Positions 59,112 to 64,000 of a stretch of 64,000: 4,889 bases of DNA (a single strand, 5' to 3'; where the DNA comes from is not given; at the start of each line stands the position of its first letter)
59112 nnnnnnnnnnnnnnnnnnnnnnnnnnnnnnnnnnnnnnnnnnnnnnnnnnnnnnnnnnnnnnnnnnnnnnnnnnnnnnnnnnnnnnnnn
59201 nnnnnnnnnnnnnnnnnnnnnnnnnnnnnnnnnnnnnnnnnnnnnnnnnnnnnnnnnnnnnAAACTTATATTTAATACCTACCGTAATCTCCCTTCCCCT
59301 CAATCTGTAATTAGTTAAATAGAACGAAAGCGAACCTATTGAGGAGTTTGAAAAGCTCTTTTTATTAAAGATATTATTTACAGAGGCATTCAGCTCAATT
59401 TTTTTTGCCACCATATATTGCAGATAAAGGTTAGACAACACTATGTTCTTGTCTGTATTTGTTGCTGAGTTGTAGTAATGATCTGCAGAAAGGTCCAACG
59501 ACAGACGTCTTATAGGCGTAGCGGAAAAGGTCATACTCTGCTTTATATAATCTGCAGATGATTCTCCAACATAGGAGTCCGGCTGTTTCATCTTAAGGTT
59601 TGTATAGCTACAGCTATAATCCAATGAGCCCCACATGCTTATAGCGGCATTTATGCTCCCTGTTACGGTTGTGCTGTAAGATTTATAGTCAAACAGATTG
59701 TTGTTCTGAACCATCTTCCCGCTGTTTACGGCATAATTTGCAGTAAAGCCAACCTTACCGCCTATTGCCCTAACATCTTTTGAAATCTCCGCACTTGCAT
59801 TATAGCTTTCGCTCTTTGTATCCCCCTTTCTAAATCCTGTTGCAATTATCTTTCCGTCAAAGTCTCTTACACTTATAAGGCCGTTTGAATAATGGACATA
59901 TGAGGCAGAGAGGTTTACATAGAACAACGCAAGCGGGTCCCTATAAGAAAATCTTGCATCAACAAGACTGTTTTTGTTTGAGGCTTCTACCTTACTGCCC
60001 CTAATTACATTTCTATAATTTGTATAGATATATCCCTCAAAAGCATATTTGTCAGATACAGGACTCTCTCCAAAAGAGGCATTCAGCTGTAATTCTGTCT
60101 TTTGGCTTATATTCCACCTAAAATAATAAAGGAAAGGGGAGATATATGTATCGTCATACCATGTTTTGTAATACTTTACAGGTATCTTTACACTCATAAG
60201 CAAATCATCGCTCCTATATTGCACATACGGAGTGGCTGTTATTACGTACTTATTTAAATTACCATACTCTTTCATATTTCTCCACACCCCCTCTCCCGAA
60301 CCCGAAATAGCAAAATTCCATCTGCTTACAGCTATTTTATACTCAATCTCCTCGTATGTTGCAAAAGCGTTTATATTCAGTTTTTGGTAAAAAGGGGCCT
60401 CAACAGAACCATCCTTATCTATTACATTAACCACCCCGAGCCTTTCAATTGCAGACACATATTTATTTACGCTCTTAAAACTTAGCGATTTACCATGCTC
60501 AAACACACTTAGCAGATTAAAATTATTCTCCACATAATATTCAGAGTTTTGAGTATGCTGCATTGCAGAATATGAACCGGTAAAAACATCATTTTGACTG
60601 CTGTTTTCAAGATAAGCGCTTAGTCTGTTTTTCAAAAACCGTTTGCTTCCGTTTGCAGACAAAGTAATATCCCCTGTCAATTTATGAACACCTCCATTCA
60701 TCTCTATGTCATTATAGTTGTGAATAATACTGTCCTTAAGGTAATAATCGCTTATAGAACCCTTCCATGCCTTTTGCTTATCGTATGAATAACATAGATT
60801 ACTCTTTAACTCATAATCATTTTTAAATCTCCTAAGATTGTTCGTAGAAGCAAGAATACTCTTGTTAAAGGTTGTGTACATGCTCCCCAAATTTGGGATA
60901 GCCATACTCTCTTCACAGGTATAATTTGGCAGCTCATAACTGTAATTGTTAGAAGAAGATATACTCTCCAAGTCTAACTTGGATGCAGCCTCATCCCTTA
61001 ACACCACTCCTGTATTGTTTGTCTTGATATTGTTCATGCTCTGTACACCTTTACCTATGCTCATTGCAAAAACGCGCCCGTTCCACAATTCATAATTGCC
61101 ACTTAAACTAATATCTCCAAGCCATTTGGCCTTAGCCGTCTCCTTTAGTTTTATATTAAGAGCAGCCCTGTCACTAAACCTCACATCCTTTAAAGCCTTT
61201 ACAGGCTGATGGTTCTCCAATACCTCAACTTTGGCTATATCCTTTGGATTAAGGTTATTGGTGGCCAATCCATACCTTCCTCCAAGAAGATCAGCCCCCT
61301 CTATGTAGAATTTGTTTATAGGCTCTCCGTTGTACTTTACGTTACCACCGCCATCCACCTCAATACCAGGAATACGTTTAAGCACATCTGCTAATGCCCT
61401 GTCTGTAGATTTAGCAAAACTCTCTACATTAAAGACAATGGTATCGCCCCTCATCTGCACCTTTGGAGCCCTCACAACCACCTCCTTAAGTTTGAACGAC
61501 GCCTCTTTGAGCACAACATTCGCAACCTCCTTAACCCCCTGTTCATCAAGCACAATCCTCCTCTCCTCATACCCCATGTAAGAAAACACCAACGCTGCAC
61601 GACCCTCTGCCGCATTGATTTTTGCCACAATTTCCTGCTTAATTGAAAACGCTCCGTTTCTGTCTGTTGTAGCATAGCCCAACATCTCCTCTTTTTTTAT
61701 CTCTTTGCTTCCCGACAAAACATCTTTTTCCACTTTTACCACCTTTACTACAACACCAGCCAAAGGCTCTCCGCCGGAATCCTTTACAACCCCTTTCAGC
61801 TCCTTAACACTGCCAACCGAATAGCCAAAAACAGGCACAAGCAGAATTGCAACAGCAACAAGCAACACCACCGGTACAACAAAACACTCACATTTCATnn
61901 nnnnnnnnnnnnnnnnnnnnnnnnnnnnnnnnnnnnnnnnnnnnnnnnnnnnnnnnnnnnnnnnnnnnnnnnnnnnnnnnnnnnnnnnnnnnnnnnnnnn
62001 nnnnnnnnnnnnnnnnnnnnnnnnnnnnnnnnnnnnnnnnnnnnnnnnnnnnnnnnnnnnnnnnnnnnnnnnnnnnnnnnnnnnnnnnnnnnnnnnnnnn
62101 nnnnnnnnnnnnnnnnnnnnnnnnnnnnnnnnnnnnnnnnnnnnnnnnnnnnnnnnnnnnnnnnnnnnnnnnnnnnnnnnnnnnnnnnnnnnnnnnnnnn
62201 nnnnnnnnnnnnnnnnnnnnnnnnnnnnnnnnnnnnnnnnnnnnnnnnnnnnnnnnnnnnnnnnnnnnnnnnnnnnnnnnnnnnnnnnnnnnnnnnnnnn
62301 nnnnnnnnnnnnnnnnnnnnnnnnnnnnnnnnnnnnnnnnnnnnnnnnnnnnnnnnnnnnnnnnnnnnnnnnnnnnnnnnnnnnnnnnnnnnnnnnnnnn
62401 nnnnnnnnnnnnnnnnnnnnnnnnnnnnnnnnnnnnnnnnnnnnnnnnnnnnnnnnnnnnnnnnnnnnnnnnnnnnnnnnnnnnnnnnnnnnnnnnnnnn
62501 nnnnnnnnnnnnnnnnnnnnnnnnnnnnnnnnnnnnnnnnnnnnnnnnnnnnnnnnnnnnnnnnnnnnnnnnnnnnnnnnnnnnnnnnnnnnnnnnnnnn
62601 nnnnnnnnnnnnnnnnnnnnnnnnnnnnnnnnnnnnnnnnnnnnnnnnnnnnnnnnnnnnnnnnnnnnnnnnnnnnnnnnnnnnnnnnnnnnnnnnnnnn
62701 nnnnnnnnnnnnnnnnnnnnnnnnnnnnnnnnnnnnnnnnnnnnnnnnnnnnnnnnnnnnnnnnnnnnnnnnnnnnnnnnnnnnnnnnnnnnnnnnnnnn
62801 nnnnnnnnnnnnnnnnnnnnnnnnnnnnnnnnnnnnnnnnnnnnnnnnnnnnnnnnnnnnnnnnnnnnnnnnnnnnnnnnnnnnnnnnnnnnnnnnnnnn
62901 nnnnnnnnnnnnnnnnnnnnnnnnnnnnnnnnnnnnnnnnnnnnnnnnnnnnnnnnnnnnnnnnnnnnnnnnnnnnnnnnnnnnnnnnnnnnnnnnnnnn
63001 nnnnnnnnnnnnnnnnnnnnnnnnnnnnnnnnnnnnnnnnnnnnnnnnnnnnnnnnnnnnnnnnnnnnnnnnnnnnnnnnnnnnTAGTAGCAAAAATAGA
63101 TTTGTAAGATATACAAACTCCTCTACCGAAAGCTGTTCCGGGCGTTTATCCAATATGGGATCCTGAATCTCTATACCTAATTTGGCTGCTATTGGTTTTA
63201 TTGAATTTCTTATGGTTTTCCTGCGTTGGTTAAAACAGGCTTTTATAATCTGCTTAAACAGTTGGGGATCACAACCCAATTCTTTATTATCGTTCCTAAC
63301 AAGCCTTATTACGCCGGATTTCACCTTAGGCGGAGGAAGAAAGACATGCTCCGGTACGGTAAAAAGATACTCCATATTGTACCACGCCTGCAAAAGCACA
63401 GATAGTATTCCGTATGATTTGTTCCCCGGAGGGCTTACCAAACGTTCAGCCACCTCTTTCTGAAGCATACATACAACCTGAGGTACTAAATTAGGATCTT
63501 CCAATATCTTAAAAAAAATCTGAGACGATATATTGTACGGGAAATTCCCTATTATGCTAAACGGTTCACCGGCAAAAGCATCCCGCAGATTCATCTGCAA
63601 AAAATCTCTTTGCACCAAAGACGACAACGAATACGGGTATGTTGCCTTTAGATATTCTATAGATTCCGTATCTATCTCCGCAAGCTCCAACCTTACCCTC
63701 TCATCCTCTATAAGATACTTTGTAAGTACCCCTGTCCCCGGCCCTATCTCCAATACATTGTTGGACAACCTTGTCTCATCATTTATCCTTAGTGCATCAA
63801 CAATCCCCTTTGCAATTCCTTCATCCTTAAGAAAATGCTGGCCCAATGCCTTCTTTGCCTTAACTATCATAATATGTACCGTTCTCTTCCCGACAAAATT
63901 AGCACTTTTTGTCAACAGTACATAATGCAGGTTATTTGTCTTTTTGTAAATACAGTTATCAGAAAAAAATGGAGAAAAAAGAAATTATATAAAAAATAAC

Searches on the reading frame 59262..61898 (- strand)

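Call 66: search_protein_families(library=pfam, proteins=[window:59262-61898:-], max_evalue=0.00001)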
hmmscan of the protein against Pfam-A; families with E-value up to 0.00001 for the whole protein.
window:59262-61898:- (879 aa): 1 family
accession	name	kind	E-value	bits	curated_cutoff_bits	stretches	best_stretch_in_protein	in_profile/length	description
PF13715.12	CarbopepD_reg_2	-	3.6e-08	33.8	32.2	1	76-142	28-88/88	CarboxypepD_reg-like domain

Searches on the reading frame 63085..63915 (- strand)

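Call 66: search_protein_families(library=pfam, proteins=[window:63085-63915:-], max_evalue=0.00001)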
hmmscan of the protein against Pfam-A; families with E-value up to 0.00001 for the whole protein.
window:63085-63915:- (277 aa): 1 family
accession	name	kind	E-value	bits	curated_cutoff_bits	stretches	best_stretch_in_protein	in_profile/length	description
PF00398.26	RrnaAD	-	5.3e-53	180.2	24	1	19-243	3-227/263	Ribosomal RNA adenine dimethylase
